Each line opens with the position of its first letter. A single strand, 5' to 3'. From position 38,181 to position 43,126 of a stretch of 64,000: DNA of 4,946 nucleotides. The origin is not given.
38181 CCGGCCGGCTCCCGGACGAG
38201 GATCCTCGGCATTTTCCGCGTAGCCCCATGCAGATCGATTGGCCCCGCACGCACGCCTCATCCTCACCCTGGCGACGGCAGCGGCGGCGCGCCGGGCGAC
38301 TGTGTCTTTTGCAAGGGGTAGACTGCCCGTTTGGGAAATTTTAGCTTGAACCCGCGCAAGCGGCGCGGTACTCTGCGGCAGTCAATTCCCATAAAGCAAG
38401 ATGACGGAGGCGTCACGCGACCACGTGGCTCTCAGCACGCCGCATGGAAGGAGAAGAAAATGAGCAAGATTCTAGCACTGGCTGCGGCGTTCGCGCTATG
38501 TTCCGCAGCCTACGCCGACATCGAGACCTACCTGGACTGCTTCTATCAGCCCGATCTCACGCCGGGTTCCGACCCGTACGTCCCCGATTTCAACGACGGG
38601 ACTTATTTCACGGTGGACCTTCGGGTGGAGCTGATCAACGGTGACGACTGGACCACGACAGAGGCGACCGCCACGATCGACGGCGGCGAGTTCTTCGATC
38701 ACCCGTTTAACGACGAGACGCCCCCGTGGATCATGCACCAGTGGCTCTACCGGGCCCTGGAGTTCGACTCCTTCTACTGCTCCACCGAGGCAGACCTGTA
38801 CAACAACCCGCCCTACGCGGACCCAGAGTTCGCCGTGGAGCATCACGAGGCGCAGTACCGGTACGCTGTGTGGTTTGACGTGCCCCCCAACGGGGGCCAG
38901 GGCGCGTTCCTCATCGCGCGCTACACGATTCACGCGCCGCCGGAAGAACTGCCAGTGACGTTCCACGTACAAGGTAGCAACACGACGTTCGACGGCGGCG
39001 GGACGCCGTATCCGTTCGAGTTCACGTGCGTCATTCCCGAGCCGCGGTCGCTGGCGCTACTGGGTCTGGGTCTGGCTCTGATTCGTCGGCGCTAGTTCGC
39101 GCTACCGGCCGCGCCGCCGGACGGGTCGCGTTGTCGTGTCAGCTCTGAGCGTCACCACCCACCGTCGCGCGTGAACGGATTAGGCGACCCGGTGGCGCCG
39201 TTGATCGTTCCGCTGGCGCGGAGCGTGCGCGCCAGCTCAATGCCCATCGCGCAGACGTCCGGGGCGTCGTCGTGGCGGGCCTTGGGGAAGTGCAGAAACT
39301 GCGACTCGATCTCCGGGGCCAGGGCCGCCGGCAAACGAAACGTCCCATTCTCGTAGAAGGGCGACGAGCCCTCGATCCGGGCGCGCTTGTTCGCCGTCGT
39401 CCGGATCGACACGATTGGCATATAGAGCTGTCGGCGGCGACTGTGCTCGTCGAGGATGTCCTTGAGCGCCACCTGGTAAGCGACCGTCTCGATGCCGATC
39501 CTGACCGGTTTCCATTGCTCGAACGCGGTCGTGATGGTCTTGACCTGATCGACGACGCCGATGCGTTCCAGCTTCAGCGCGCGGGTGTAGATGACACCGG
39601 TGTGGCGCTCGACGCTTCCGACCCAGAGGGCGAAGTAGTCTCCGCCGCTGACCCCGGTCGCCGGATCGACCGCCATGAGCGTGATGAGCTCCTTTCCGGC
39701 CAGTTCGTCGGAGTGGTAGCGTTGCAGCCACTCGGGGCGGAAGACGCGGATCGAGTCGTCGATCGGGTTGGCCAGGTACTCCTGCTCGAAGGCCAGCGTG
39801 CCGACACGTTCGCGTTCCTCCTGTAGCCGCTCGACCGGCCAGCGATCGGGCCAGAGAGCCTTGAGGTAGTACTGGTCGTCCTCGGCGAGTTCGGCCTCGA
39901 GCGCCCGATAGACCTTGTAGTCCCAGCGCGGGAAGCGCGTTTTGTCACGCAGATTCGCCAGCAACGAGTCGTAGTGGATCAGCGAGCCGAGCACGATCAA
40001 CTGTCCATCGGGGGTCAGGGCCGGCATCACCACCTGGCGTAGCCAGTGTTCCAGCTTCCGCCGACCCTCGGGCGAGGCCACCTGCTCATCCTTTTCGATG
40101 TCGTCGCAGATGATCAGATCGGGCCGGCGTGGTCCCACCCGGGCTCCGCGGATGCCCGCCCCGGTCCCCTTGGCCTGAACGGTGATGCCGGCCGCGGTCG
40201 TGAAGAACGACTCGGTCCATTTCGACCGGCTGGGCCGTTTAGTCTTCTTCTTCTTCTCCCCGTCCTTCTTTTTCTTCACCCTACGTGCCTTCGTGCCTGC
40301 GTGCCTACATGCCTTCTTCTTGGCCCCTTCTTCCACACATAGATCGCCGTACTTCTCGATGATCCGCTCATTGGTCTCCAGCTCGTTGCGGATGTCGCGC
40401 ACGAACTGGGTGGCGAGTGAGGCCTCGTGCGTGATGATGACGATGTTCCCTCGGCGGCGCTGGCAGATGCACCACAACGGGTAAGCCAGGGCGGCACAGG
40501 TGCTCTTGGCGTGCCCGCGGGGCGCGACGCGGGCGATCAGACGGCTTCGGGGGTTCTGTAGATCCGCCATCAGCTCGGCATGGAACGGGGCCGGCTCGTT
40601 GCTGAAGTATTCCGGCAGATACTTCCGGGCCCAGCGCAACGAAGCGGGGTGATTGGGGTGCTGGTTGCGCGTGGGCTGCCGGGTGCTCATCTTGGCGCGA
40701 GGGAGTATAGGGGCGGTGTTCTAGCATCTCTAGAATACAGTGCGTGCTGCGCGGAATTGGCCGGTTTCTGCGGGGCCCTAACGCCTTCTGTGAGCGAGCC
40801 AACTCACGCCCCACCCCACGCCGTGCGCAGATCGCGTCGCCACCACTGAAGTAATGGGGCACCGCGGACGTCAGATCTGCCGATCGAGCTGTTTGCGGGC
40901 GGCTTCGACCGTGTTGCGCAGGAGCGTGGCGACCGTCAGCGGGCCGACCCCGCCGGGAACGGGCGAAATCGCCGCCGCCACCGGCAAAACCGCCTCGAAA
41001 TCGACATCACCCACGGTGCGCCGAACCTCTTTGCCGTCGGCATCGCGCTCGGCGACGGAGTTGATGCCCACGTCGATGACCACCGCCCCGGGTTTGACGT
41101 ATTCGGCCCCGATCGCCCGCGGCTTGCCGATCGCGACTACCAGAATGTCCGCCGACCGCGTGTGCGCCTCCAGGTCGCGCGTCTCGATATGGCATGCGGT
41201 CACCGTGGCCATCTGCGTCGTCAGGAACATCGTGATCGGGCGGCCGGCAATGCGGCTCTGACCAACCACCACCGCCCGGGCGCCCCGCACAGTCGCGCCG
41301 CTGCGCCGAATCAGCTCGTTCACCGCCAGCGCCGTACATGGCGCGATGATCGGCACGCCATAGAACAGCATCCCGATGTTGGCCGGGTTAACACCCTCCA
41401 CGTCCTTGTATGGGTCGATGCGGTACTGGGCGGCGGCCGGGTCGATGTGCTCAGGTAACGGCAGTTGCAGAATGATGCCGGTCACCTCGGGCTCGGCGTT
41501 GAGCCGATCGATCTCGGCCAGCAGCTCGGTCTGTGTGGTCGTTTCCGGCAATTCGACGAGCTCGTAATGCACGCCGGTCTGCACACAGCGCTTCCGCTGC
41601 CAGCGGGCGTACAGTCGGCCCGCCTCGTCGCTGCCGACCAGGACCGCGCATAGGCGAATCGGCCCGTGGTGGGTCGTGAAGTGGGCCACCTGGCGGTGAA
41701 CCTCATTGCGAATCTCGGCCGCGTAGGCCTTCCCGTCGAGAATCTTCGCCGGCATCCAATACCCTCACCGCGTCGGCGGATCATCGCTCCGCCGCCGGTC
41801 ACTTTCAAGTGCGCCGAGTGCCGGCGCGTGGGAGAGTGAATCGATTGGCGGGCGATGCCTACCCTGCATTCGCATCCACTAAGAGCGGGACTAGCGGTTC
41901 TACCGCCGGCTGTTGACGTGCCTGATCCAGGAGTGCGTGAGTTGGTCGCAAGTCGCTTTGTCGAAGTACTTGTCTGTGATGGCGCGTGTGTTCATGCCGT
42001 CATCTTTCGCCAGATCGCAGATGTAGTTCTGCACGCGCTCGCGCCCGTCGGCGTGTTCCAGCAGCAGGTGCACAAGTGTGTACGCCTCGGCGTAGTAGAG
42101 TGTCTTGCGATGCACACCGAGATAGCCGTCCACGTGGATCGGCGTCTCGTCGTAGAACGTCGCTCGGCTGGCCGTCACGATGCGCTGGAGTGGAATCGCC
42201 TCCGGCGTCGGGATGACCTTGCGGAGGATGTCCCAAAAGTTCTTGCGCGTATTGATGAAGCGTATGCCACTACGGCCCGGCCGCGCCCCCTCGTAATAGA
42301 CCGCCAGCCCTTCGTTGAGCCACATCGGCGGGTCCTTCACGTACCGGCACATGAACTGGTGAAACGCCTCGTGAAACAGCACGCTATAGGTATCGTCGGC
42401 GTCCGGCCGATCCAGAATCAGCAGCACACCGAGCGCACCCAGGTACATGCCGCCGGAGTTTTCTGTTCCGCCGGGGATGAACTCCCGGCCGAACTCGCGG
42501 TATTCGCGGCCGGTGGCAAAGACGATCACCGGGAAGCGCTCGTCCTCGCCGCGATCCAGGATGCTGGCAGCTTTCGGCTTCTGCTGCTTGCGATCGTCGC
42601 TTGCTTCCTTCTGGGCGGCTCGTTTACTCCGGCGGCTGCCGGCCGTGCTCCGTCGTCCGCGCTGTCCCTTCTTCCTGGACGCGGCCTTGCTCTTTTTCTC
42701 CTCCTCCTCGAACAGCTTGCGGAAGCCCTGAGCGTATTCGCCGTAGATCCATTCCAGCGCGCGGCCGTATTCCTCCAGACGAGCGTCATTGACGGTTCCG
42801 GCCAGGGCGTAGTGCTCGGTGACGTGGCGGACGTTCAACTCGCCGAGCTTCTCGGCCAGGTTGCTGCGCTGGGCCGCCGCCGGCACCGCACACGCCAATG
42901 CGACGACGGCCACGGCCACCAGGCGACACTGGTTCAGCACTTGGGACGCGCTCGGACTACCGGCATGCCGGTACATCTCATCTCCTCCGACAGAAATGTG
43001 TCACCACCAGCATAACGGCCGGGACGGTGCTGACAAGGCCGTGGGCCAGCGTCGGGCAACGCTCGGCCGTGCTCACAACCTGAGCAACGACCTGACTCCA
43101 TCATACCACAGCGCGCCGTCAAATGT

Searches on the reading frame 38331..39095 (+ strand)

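Call 7: search_protein_families(library=pfam, proteins=[window:38331-39095:+], max_evalue=0.01)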
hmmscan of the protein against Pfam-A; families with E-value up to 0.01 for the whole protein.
window:38331-39095:+ (254 aa): 1 family
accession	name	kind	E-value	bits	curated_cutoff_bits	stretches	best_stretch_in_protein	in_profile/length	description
PF07589.16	PEP-CTERM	-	0.0068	16.9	20.7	1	235-254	2-24/24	PEP-CTERM motif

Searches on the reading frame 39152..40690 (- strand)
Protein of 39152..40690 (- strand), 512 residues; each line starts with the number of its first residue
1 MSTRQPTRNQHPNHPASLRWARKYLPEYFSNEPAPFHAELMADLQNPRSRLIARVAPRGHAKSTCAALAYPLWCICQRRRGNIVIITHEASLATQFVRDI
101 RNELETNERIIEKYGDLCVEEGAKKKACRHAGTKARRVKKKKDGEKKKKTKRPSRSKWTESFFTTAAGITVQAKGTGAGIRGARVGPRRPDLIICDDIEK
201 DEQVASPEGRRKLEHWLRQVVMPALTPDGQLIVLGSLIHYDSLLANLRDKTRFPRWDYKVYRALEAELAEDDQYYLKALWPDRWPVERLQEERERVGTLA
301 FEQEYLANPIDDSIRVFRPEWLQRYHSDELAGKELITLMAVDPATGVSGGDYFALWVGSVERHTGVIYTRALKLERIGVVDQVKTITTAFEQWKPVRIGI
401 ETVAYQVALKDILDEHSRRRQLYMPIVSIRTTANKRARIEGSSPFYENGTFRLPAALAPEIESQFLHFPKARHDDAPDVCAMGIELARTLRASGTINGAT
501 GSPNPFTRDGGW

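Call 7: search_protein_families(library=pfam, proteins=[window:39152-40690:-], max_evalue=0.01)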
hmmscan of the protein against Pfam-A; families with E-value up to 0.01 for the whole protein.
window:39152-40690:- (512 aa): 1 family
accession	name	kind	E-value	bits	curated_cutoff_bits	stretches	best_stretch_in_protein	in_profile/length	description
PF17289.8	Terminase_6C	-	7.2e-08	33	22.6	1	339-484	1-152/155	Terminase RNaseH-like domain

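Call 44: search_protein_families(library=ncbifam, proteins=[window:39152-40690:-], max_evalue=0.001)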
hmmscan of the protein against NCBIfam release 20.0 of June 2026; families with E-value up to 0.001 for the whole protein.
window:39152-40690:- (512 aa): 2 families
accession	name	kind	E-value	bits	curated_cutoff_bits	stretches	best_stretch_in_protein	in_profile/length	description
NF033889.1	termin_lrg_T7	equivalog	1.9e-23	83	150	3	171-307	117-265/500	phage terminase large subunit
TIGR01630.1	psiM2_ORF9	equivalog_domain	2.4e-06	28.1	41.65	1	400-482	49-135/142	phage terminase large subunit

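Call 76: search_protein_families(library=padloc, proteins=[window:39152-40690:-], max_evalue=0.001)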
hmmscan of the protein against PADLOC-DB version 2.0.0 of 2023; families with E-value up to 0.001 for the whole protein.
window:39152-40690:- (512 aa): 0 families

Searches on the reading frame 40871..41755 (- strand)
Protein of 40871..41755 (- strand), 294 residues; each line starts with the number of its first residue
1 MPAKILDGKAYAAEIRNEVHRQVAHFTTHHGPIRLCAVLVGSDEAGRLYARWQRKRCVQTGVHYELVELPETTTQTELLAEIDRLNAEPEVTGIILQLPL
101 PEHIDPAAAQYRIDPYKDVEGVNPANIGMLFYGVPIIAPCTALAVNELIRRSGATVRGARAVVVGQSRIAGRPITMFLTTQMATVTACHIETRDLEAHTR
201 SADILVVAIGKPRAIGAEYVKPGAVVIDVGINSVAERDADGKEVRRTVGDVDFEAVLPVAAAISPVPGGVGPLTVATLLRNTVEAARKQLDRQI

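Call 7: search_protein_families(library=pfam, proteins=[window:40871-41755:-], max_evalue=0.01)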
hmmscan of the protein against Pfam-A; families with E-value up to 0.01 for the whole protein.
window:40871-41755:- (294 aa): 2 families
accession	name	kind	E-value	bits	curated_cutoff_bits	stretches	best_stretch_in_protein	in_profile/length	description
PF02882.25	THF_DHG_CYH_C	-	9.2e-60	201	27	1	124-289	2-159/160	Tetrahydrofolate dehydrogenase/cyclohydrolase, NAD(P)-binding domain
PF00763.28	THF_DHG_CYH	-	1e-34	119.7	32.8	1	6-120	1-115/115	Tetrahydrofolate dehydrogenase/cyclohydrolase, catalytic domain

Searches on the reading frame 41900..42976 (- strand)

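Call 7: search_protein_families(library=pfam, proteins=[window:41900-42976:-], max_evalue=0.01)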
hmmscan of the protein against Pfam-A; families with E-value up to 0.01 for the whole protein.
window:41900-42976:- (358 aa): 2 families
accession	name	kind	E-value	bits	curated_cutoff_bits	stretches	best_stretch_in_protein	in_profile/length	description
PF07607.17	DUF1570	-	0.00016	22.4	22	1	199-309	4-111/129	Protein of unknown function (DUF1570)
PF13485.12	Peptidase_MA_2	-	0.00025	21.3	32.4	0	207-232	81-106/201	Peptidase MA superfamily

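Call 76: search_protein_families(library=padloc, proteins=[window:41900-42976:-], max_evalue=0.001)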
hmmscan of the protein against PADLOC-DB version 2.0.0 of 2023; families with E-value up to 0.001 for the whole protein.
window:41900-42976:- (358 aa): 0 families
